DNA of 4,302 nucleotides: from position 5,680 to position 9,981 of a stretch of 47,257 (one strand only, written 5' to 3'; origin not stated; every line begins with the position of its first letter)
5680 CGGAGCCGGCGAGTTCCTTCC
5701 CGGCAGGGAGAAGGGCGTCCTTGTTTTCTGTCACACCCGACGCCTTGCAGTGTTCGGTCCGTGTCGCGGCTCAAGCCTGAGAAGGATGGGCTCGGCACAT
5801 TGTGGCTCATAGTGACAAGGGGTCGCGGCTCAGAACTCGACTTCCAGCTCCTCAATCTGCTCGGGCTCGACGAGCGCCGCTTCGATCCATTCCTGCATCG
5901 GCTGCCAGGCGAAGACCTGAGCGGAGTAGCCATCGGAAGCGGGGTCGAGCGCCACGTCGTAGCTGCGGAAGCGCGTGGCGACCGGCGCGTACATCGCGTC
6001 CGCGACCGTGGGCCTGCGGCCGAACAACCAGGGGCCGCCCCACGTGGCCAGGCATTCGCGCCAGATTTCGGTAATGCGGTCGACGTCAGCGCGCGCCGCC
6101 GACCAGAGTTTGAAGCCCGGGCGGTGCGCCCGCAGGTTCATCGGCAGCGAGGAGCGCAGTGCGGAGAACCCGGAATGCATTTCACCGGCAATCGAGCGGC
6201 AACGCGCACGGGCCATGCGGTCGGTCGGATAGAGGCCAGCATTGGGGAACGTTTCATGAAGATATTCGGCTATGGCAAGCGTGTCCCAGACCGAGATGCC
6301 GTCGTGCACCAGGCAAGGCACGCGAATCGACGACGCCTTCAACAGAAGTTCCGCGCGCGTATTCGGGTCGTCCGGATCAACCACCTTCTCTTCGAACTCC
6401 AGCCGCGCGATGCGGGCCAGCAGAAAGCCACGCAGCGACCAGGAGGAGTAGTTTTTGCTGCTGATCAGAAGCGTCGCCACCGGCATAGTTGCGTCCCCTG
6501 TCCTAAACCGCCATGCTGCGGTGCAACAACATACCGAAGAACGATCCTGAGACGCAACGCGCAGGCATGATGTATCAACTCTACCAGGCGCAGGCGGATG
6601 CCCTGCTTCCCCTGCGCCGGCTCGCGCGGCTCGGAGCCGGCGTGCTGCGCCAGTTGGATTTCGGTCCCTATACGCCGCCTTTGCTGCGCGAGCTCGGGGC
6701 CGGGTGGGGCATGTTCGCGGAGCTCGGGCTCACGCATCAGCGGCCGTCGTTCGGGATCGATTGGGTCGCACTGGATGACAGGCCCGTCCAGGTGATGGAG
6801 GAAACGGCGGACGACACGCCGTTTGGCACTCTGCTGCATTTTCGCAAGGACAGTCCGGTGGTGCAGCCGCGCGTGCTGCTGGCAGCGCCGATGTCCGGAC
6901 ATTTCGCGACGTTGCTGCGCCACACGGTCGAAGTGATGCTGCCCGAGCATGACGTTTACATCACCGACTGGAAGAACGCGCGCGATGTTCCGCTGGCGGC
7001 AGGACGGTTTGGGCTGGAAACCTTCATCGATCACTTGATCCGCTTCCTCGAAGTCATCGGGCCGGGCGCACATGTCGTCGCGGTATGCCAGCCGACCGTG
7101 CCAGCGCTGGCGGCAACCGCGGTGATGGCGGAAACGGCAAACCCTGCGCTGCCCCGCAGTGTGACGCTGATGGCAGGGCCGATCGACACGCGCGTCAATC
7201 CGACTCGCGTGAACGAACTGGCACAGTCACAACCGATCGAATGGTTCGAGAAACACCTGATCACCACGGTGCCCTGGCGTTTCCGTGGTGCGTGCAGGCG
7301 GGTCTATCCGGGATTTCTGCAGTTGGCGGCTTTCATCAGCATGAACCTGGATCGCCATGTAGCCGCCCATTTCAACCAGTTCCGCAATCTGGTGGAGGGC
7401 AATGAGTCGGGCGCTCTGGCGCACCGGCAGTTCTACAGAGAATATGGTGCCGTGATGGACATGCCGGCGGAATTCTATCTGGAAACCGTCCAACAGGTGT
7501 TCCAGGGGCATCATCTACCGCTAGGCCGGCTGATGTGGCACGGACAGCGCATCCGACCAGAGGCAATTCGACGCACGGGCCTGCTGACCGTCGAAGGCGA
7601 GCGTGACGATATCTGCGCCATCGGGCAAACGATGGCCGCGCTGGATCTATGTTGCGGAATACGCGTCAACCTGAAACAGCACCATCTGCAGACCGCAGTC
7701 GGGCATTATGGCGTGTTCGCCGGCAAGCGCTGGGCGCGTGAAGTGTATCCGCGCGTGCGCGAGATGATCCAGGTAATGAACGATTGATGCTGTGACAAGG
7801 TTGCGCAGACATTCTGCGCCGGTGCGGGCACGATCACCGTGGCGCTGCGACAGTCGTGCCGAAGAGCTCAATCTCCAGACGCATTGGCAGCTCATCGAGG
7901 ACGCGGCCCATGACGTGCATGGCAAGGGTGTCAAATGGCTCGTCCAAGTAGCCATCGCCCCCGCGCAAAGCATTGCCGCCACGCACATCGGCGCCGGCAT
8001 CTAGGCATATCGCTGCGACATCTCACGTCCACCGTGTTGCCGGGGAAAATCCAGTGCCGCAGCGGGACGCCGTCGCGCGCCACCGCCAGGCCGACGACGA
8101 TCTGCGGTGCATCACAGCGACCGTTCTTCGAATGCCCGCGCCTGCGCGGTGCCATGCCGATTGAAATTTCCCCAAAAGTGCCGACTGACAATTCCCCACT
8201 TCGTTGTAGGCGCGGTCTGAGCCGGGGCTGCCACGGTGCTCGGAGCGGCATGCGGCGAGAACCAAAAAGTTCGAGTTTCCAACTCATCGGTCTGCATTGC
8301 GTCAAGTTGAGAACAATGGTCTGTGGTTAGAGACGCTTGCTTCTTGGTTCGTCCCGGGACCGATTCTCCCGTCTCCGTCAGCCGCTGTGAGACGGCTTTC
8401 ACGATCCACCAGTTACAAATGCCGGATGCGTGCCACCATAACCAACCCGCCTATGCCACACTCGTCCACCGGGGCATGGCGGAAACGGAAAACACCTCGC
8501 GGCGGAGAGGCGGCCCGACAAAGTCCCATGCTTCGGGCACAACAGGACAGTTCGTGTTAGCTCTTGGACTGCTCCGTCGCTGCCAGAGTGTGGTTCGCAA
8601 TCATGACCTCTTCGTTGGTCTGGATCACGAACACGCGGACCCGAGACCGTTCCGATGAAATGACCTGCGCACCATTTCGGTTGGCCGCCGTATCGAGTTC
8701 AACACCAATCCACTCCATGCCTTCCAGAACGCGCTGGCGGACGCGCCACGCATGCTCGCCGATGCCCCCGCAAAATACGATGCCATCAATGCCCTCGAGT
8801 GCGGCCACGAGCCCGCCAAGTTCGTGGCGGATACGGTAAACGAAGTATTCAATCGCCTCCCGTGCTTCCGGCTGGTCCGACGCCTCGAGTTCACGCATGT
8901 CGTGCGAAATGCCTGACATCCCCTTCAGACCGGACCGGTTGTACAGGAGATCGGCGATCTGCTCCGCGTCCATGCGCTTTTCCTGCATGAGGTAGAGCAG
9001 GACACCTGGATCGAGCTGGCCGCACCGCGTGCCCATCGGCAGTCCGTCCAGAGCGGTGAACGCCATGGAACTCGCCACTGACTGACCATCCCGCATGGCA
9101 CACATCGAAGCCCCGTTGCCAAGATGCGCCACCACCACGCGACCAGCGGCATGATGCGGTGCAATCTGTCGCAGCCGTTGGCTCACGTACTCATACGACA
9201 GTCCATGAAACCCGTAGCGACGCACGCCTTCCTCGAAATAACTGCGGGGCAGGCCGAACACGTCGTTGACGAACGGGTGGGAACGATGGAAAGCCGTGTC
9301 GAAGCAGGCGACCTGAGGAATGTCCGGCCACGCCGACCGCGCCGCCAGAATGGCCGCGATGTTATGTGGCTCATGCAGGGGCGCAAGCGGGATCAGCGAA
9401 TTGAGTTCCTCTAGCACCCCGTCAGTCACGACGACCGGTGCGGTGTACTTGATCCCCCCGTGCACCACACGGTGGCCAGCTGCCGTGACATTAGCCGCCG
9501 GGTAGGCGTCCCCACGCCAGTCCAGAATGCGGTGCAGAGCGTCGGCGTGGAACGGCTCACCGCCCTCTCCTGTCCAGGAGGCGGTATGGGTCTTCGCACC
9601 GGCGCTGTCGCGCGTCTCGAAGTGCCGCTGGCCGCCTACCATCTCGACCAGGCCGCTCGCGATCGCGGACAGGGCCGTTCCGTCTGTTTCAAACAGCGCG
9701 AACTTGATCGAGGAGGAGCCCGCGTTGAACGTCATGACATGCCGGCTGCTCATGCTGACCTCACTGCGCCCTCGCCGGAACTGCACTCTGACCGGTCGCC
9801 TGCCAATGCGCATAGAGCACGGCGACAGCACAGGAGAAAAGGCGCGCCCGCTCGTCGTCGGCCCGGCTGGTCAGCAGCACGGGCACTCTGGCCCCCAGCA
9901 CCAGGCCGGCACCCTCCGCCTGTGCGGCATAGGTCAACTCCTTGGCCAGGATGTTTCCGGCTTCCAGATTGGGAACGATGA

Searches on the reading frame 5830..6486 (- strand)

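Call 78: search_protein_families(library=pfam, proteins=[window:5830-6486:-], max_evalue=0.0001)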
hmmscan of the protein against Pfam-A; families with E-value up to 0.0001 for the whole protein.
window:5830-6486:- (218 aa): 4 families
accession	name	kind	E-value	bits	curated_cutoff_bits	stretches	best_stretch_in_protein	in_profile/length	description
PF13409.12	GST_N_2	-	1.5e-10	41.9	25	1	13-78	1-69/70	Glutathione S-transferase, N-terminal domain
PF13410.11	GST_C_2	-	1.6e-08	34.9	24.9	1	130-187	6-60/69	Glutathione S-transferase, C-terminal domain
PF02798.26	GST_N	-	2.4e-08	34.6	20.9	1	17-77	14-75/76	Glutathione S-transferase, N-terminal domain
PF13417.12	GST_N_3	-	4.3e-07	30.6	22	1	13-82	6-73/75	Glutathione S-transferase, N-terminal domain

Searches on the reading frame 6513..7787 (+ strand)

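Call 78: search_protein_families(library=pfam, proteins=[window:6513-7787:+], max_evalue=0.0001)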
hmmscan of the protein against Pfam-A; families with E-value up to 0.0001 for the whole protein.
window:6513-7787:+ (424 aa): 1 family
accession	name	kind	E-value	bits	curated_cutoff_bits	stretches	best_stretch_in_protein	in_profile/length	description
PF06850.17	PHB_depo_C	-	8.7e-90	300.1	27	1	221-421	1-201/203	PHB de-polymerase C-terminus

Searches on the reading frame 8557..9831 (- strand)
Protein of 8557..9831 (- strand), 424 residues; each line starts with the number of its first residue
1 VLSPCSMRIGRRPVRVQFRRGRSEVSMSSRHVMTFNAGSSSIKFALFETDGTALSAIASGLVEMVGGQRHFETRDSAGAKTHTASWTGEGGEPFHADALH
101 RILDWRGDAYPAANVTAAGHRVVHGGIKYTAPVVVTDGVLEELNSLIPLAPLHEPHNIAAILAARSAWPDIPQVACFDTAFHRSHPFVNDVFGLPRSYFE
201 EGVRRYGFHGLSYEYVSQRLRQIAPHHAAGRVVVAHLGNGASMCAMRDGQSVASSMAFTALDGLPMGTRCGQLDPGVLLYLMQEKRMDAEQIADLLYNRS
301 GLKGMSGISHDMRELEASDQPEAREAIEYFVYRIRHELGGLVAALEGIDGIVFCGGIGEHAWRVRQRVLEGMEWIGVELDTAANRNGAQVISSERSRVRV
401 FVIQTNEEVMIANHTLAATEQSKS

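Call 78: search_protein_families(library=pfam, proteins=[window:8557-9831:-], max_evalue=0.0001)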
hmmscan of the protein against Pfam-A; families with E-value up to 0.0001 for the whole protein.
window:8557-9831:- (424 aa): 1 family
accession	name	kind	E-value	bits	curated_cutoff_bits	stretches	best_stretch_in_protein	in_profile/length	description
PF00871.23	Acetate_kinase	-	1e-113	380.4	22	1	32-412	2-391/392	Acetokinase family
